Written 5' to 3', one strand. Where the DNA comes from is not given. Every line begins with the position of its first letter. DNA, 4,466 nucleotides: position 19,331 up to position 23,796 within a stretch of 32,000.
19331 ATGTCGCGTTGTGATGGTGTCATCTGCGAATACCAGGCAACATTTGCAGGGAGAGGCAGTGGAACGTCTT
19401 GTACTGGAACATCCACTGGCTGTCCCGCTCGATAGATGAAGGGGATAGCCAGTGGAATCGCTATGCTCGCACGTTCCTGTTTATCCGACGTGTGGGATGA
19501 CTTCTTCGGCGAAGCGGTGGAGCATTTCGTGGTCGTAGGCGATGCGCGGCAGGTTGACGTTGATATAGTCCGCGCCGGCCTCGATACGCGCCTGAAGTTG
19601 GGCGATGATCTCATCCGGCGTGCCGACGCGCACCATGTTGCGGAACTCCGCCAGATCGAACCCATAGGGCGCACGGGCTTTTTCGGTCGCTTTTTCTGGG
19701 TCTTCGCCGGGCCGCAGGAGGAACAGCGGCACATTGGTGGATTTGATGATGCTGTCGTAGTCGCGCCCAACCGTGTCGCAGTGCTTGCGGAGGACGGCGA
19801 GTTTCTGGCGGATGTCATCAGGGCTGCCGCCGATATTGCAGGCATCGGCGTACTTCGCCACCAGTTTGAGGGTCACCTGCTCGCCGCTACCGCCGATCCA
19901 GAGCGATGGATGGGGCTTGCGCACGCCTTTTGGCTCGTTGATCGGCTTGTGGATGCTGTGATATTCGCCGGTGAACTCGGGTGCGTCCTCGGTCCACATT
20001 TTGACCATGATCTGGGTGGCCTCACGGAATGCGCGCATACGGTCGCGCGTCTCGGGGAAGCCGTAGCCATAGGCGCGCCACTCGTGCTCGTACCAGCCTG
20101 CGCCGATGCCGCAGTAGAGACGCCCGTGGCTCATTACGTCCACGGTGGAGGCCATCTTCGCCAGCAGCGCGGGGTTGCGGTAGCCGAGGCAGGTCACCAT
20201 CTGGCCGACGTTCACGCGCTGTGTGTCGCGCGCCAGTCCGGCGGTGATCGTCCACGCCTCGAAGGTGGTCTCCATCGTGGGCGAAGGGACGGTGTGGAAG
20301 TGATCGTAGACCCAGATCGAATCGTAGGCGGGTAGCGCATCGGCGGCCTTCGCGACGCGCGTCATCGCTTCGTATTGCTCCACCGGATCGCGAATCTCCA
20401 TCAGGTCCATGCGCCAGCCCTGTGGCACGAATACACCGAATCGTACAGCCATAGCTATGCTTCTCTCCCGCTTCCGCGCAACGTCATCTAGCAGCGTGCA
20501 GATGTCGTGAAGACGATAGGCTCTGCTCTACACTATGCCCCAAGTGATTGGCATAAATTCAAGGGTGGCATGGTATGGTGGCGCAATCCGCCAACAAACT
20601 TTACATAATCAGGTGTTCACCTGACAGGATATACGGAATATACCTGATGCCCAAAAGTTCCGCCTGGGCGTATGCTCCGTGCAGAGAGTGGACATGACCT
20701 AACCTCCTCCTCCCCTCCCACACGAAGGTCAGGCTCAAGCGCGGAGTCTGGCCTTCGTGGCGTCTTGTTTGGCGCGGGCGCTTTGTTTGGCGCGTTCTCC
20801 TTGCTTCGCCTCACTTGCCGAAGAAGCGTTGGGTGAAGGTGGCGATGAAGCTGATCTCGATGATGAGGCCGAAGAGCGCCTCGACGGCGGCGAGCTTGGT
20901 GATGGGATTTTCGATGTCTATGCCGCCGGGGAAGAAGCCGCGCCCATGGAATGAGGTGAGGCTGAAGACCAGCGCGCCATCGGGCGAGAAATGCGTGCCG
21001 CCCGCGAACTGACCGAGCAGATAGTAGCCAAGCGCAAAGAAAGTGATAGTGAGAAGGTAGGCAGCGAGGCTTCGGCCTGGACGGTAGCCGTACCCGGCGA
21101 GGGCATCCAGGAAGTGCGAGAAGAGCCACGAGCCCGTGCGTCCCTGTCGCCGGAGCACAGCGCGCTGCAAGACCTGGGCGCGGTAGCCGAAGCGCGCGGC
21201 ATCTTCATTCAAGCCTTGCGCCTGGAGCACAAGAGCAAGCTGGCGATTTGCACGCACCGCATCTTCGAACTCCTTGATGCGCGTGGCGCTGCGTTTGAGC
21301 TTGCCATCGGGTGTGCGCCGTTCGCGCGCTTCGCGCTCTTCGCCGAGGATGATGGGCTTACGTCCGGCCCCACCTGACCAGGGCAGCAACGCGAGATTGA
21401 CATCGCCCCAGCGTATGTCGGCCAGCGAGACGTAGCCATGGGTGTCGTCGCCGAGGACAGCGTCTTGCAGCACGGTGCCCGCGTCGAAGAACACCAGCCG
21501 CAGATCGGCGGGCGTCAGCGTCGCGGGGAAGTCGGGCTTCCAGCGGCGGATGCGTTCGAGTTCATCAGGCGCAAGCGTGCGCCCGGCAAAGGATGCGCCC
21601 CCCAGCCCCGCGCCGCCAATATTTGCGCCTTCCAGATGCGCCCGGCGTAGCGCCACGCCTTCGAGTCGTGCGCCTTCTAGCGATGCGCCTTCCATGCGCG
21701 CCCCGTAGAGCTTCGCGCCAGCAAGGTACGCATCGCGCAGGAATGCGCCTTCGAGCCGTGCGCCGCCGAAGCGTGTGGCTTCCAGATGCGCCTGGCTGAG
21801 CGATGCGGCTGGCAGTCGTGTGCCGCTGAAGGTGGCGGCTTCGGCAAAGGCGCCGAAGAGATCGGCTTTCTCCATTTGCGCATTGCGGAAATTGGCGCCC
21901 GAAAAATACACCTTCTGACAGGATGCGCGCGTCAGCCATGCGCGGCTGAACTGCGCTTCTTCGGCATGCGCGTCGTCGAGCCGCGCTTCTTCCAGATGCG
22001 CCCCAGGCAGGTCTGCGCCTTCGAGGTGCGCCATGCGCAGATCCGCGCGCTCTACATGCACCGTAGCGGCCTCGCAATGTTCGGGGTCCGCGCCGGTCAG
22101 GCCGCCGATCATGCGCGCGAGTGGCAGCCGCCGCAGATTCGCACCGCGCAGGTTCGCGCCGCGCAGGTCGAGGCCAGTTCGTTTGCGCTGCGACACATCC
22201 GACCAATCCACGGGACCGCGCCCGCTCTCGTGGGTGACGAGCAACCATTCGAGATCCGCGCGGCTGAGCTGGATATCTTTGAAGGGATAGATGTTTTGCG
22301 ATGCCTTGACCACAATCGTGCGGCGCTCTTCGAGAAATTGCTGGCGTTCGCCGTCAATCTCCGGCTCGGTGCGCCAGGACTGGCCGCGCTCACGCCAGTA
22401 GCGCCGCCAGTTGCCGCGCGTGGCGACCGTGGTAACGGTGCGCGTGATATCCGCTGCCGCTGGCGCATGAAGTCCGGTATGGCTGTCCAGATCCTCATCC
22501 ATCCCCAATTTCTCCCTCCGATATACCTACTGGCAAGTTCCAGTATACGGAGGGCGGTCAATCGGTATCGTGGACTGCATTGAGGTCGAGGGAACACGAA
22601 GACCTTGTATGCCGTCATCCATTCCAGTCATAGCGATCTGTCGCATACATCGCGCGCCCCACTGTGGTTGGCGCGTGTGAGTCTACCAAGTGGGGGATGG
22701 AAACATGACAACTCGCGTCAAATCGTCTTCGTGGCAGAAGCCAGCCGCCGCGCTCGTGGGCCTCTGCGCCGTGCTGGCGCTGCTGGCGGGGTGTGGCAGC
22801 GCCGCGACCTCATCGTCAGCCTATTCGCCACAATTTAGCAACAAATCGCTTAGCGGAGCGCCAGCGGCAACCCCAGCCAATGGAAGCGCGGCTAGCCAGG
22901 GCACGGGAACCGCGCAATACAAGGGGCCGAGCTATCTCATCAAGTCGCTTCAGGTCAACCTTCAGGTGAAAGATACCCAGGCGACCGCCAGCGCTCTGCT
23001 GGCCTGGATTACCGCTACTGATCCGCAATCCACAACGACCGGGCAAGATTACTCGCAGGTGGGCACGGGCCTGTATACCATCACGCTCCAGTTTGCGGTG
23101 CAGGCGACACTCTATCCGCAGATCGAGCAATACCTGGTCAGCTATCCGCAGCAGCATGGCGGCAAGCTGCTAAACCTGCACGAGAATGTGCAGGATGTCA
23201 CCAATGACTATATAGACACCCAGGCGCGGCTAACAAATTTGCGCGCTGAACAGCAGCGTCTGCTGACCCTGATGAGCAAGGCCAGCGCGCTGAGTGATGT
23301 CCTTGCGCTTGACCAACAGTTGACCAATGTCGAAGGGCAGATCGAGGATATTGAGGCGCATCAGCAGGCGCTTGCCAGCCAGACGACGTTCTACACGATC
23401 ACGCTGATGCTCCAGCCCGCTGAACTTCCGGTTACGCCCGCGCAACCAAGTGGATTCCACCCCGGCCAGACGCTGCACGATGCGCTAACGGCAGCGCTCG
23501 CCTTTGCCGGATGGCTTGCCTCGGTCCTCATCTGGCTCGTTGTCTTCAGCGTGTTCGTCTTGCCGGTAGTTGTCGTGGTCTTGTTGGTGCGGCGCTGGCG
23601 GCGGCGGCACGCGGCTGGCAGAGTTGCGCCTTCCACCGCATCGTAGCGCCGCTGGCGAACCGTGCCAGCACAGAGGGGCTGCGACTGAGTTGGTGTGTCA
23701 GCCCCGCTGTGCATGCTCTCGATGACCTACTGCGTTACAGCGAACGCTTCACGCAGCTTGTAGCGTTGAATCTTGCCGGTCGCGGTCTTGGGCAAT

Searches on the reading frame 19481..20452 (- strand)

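Call 72: search_protein_families(library=pfam, proteins=[window:19481-20452:-], max_evalue=0.001)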
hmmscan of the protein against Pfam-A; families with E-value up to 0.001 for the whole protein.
window:19481-20452:- (323 aa): 1 family
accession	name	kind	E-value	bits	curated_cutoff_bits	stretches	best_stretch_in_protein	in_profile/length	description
PF00296.26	Bac_luciferase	-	2.5e-46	158.9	27.9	1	4-263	2-245/314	Luciferase-like monooxygenase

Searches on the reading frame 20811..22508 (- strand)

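Call 72: search_protein_families(library=pfam, proteins=[window:20811-22508:-], max_evalue=0.001)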
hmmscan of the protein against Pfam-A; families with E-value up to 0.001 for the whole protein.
window:20811-22508:- (565 aa): 3 families
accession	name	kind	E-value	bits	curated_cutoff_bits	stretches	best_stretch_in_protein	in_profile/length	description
PF00805.28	Pentapeptide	-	8.1e-36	121.6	20.2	6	257-294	3-40/40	Pentapeptide repeats (8 copies)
PF13576.12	Pentapeptide_3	-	1.9e-13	50.9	27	0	268-307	2-44/48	Pentapeptide repeats (9 copies)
PF13599.13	Pentapeptide_4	-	3.8e-11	43.3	38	1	225-297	6-78/78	Pentapeptide repeat region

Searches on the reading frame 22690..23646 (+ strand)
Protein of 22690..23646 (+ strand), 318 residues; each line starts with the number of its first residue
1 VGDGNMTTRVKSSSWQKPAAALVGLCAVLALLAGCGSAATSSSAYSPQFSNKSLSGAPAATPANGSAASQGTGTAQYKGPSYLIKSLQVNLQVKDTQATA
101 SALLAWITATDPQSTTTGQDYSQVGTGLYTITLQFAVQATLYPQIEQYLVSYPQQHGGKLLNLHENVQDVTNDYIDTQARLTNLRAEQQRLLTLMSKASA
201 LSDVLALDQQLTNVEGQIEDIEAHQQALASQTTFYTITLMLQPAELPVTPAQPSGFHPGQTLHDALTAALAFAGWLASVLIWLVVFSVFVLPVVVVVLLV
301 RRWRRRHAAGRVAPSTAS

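Call 72: search_protein_families(library=pfam, proteins=[window:22690-23646:+], max_evalue=0.001)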
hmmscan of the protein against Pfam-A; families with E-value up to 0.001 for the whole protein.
window:22690-23646:+ (318 aa): 1 family
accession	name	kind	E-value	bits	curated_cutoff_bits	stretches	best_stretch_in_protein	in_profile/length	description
PF14257.11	DUF4349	-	4.7e-35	121.3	27.7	1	83-299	3-210/213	Domain of unknown function (DUF4349)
